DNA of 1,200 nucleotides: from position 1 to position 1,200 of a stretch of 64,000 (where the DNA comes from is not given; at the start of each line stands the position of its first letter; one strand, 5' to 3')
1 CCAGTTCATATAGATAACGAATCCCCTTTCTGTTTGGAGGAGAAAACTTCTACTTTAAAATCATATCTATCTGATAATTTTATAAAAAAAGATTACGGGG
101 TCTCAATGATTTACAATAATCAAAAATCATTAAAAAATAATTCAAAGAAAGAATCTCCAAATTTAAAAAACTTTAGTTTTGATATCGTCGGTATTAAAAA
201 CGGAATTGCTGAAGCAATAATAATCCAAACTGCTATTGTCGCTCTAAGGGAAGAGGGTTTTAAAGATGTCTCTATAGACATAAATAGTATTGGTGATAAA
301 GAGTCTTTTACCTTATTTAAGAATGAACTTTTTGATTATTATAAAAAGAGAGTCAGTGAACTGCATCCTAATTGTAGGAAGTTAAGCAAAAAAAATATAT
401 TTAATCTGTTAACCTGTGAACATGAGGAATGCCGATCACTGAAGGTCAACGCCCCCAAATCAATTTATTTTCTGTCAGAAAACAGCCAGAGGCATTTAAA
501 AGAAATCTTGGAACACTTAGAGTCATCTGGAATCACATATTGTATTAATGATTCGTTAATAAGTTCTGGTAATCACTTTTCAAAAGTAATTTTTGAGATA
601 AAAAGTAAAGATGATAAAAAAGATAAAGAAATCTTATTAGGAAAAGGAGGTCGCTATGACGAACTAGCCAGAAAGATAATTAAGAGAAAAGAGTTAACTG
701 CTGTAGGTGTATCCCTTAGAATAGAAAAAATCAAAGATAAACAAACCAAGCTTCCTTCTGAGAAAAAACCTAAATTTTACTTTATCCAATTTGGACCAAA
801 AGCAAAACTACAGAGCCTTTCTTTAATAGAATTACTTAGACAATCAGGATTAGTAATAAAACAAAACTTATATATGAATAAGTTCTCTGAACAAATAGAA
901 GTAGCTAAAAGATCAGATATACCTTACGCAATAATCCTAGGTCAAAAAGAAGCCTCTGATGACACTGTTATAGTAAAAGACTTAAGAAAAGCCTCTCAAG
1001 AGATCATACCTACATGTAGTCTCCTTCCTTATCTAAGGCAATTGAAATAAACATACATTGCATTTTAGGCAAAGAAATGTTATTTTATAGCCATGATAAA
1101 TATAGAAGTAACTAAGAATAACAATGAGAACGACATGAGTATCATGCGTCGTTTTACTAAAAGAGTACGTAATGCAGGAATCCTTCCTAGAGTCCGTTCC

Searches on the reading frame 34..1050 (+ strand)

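Call 19: search_protein_families(library=pfam, proteins=[window:34-1050:+], max_evalue=0.001)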
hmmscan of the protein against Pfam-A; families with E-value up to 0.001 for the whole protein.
window:34-1050:+ (338 aa): 2 families
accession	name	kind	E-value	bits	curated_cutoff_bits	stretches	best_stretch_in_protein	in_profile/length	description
PF03129.25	HGTP_anticodon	-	2.7e-07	31.1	21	1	261-336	18-93/94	Anticodon binding domain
PF13393.11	tRNA-synt_His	-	3.7e-06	26.8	25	1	149-233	229-308/308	Histidyl-tRNA synthetase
